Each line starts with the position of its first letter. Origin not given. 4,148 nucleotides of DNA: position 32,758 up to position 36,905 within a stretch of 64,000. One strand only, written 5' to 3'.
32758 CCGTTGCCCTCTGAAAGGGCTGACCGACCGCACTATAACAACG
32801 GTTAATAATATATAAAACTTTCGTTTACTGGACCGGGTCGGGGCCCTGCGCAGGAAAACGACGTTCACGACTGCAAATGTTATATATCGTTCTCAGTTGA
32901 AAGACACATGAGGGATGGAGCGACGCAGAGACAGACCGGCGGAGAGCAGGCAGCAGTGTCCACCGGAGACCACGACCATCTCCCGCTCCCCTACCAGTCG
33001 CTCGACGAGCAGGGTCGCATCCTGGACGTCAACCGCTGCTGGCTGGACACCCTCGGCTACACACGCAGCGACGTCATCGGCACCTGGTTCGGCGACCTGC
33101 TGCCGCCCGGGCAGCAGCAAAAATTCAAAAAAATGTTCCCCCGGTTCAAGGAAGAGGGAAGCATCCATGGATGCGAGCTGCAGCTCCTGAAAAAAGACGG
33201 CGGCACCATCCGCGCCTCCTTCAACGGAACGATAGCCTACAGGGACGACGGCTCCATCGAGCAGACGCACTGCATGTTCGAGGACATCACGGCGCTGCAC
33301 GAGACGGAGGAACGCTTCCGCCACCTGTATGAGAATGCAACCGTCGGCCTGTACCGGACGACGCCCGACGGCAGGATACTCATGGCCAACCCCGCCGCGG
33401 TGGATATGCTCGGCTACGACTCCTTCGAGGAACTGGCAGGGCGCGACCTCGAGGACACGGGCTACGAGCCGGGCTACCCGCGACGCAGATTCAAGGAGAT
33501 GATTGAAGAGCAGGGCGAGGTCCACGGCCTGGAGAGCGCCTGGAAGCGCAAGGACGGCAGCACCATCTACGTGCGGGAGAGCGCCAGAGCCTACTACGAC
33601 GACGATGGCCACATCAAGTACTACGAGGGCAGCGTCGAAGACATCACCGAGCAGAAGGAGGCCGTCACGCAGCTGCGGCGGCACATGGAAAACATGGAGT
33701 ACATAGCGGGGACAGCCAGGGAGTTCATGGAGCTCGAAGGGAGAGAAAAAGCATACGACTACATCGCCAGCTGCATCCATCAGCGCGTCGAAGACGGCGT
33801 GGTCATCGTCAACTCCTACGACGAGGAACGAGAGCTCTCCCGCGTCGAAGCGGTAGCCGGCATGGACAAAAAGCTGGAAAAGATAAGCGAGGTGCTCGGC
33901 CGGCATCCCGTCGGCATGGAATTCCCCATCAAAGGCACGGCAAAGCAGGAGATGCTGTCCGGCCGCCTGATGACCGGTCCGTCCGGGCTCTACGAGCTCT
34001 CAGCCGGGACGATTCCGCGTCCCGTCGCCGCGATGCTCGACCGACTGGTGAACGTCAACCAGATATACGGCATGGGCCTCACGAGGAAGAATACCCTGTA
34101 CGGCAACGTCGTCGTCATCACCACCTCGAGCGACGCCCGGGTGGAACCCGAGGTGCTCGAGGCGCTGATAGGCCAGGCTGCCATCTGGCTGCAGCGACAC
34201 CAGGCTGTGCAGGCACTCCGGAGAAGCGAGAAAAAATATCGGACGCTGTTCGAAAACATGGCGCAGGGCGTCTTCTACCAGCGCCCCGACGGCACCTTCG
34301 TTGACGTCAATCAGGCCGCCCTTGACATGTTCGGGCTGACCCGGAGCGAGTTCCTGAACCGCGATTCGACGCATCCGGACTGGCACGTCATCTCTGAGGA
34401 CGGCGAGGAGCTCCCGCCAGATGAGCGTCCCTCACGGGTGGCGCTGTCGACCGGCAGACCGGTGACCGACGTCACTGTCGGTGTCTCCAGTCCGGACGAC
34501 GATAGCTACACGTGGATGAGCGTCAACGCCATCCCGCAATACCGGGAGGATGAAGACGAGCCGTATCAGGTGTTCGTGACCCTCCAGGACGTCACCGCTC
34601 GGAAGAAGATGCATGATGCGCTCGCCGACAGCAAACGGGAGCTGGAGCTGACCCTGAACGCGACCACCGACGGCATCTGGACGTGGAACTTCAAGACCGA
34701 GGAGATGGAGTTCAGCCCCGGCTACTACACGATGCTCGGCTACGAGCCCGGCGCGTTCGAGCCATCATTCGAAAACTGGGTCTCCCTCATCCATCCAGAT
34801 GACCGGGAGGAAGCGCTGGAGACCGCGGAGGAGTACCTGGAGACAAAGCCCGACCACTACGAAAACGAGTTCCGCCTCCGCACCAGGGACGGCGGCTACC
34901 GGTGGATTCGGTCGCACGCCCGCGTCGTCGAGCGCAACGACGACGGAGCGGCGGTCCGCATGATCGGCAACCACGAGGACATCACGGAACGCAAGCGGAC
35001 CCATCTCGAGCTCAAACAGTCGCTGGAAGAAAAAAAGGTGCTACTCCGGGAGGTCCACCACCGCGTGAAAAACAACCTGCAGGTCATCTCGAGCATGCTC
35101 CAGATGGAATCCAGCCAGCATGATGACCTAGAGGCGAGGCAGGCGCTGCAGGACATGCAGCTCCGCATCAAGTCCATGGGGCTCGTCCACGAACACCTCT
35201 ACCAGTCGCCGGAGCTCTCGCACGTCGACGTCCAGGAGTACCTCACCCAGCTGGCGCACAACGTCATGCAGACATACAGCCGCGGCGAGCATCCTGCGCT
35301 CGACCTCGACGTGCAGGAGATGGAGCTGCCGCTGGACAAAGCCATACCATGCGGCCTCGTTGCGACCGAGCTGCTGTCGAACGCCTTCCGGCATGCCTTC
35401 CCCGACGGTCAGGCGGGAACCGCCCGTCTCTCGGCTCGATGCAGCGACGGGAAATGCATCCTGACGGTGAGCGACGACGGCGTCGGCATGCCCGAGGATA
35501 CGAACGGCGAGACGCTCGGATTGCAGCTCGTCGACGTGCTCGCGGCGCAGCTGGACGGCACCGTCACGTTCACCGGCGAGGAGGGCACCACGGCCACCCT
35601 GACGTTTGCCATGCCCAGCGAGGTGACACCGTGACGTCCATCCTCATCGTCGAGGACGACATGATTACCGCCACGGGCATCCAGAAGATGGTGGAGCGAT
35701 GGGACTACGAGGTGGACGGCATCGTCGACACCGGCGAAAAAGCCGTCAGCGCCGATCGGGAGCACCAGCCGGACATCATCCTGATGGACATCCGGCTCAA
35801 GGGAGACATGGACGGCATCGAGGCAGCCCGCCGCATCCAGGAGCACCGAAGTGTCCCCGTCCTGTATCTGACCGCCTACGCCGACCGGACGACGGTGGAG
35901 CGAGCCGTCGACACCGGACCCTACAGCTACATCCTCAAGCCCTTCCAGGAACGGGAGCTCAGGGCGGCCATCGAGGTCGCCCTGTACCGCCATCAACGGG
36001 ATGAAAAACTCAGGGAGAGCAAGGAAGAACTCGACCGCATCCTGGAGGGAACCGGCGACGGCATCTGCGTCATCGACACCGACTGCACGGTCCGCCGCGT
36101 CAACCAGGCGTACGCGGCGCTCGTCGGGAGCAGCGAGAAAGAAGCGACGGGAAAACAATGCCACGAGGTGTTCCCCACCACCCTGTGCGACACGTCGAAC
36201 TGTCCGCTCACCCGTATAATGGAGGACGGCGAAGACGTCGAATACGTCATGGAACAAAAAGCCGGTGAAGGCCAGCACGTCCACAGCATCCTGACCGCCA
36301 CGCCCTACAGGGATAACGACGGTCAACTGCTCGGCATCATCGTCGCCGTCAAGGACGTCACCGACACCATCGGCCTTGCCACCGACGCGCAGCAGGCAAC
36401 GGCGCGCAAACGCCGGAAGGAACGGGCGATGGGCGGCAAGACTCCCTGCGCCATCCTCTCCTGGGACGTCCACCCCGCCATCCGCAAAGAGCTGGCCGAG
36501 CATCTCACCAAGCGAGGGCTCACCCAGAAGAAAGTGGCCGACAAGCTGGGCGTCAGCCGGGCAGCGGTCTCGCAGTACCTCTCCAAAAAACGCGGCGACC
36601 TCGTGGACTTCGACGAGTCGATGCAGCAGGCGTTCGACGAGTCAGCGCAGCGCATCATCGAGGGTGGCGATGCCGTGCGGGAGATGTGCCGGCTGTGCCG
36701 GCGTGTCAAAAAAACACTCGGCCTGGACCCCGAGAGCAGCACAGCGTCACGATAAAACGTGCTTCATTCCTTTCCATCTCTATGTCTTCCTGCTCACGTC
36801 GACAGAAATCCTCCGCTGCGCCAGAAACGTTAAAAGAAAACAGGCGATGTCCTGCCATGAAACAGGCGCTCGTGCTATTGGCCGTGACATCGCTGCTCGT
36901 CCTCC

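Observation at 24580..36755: Twelve-kb signalling supercluster with a 1552-aa kinase-less multi-PAS protein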

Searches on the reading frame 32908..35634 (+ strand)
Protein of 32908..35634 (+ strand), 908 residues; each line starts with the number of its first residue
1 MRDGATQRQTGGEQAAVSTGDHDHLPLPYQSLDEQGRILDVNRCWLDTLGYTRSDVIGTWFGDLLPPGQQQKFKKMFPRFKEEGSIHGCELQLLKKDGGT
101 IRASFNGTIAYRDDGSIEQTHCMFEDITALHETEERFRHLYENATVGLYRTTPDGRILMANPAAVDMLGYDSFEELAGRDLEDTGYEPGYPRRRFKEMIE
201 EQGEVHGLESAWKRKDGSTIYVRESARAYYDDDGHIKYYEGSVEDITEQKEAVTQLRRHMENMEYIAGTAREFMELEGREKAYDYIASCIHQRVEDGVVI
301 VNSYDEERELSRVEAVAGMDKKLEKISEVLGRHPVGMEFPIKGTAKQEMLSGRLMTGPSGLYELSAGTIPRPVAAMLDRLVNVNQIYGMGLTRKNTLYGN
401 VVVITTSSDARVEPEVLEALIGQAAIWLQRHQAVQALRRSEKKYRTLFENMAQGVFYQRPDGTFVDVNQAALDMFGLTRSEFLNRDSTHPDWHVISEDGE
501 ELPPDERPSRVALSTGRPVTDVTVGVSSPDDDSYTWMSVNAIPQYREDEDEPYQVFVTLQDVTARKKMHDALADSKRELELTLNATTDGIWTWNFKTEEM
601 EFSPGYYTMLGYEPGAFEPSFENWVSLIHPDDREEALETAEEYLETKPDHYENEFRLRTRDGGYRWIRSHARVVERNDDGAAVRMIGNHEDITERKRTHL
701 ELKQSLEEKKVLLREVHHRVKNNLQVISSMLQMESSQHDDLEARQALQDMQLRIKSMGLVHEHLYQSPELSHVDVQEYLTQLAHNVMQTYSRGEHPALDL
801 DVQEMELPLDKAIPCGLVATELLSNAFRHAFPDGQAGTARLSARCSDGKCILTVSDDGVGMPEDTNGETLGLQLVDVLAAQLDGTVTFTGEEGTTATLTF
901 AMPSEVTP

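Call 4: search_protein_families(library=pfam, proteins=[window:32908-35634:+], max_evalue=0.01)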
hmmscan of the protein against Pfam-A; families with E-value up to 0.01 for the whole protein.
window:32908-35634:+ (908 aa): 11 families
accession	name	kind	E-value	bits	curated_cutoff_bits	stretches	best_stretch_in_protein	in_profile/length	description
PF13426.13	PAS_9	-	3.2e-46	156.3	27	4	151-248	7-103/103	PAS domain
PF08447.18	PAS_3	-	1.6e-42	144.1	25.6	3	601-688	3-88/89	PAS fold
PF00989.32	PAS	-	2.7e-40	137.3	22.6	4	135-246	1-113/113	PAS fold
PF13188.13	PAS_8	-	7e-28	96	21.8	3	443-489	2-50/65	PAS domain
PF07568.18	HisKA_2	-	1.1e-26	93.1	22.3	1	715-790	1-76/76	Histidine kinase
PF08448.16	PAS_4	-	1.2e-26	93.5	23.1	3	448-566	1-109/110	PAS fold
PF02518.31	HATPase_c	-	2.1e-11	44.7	26.4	1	817-901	8-108/111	Histidine kinase-, DNA gyrase B-, and HSP90-like ATPase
PF07536.20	HWE_HK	-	5.3e-07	30.7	22.8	1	715-779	1-62/83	HWE histidine kinase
PF13581.12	HATPase_c_2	-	4.4e-06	27.2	27.4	1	806-865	23-82/127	Histidine kinase-like ATPase domain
PF21815.4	PAS_PdeA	-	6.6e-05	23.3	21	1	582-664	8-85/106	PdeA-like PAS domain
PF24820.1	Diguanyl_cycl_sensor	-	0.004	17.5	28.1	0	153-200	14-58/109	Diguanylate cyclase-like sensor domain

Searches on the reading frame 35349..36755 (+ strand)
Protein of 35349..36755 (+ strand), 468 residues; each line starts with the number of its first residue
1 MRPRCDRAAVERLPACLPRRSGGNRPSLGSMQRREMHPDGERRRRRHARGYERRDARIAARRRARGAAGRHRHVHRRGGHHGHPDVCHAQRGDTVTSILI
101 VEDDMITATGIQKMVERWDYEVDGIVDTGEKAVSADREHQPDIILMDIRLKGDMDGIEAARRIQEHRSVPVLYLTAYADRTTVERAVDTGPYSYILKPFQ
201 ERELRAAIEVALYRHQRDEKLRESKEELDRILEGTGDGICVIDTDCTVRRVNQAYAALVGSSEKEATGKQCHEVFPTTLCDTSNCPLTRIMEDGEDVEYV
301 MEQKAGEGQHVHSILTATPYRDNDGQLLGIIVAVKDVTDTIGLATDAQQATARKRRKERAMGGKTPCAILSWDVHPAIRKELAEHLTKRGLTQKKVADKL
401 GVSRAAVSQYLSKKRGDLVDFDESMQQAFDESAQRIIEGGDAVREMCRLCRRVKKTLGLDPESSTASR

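Call 4: search_protein_families(library=pfam, proteins=[window:35349-36755:+], max_evalue=0.01)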
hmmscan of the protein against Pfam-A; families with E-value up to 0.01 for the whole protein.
window:35349-36755:+ (468 aa): 16 families
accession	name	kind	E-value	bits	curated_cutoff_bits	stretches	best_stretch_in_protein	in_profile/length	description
PF00072.30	Response_reg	-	3.9e-26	91.8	30.2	1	98-209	1-111/111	Response regulator receiver domain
PF08448.16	PAS_4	-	6.5e-19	68.6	23.1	1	232-339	1-107/110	PAS fold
PF00989.32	PAS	-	2.3e-13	50.6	22.6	1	226-337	1-113/113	PAS fold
PF13426.13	PAS_9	-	1e-12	48.7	27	1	237-339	2-103/103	PAS domain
PF01381.28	HTH_3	-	5.7e-07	29.9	23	1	384-415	3-34/55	Helix-turn-helix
PF13188.13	PAS_8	-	3.2e-05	24.1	21.8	1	228-277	3-49/65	PAS domain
PF13384.12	HTH_23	-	0.00087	19.5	24.6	1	386-412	13-39/50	Homeodomain-like domain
PF04545.22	Sigma70_r4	-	0.0012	18.8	24.1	1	389-412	19-42/50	Sigma-70, region 4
PF13560.12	HTH_31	-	0.0014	19.3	27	1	382-415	6-39/64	Helix-turn-helix domain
PF17762.8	HTH_ParB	-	0.0027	18.3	22.6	0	383-411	13-41/102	ParB HTH domain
PF23198.2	PDE8A_N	-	0.0042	17.5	29.6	1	97-174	12-88/147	PDE8A-like, N-terminal domain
PF09048.16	Cro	-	0.0053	17.2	32.7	0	381-416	5-38/59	Cro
PF13412.12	HTH_24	-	0.0056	16.7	21.9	0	390-413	17-40/48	Winged helix-turn-helix DNA-binding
PF15943.11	YdaS_toxin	-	0.0062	16.8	30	0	393-415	11-33/65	Bacterial toxin YdaS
PF10078.15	DUF2316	-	0.007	17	26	0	378-413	11-46/89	Uncharacterized protein conserved in bacteria (DUF2316)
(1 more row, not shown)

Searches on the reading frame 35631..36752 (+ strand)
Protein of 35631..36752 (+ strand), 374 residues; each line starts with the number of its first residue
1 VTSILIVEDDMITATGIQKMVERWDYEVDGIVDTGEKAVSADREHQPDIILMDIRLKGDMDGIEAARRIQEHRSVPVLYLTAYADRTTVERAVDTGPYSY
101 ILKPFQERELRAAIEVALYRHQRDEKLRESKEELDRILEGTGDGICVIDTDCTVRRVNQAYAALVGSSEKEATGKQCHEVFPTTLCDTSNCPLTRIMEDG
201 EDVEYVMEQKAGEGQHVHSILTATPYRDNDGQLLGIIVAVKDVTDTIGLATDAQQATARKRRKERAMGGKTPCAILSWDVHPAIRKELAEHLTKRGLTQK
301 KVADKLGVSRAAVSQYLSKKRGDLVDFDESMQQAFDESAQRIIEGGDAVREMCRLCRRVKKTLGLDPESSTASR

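Call 47: search_protein_families(library=ncbifam, proteins=[window:35631-36752:+], max_evalue=0.01)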
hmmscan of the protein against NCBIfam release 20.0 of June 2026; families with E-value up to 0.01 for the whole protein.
window:35631-36752:+ (374 aa): 120 families (the best 25 are shown)
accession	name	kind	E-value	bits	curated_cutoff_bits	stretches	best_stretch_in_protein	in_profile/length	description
NF006623.1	PRK09191.1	subfamily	3.1e-28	99.2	240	1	2-123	138-257/258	PhyR family response regulator anti-anti-sigma factor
NF040689.1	MtrAB_MtrA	equivalog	5.5e-21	74.9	300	1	4-126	1-121/219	MtrAB system response regulator MtrA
NF041733.1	resp_reg_CseB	equivalog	5.7e-20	71.7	350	1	3-135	2-132/228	two-component system response regulator CseB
NF008469.0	PRK11361.1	equivalog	7.5e-18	64.5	714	1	3-133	6-135/461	acetoacetate metabolism transcriptional regulator AtoC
TIGR02154.1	PhoB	equivalog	8.5e-17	61.2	296.2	1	3-125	4-127/226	phosphate regulon transcriptional regulator PhoB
NF007689.0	PRK10365.1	equivalog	1.7e-16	60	760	1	3-122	7-125/441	sigma-54-dependent response regulator transcription factor ZraR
NF040534.1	resp_reg_YycF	equivalog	2.3e-16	59.8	340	1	3-135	2-131/231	response regulator YycF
NF008296.0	PRK11083.1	equivalog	2.9e-16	59.6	273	1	2-131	4-131/228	two-component system response regulator CreB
NF041367.1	CheY_Halo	equivalog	2.6e-15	56.8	200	1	4-115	1-111/114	chemotaxis protein CheY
NF011896.0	PRK15369.1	equivalog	4.3e-15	55.9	242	1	2-120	4-123/211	two component system response regulator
NF009971.0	PRK13435.1-2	subfamily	2e-14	53.6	151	1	3-116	2-111/141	response regulator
NF045944.1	ResRegRpaBCyano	equivalog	2.4e-14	53.3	330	1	5-133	1-127/229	response regulator transcription factor RpaB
TIGR00229.1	sensory_box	domain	3.4e-14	53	22.9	1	128-246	1-119/126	PAS domain S-box protein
NF045991.1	RespRegCtrARhodob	equivalog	3.8e-14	53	350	1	4-121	3-119/224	response regulator transcription factor CtrA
TIGR01818.1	ntrC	equivalog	4.5e-14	52.1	558.6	1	4-147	1-143/463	nitrogen regulation protein NR(I)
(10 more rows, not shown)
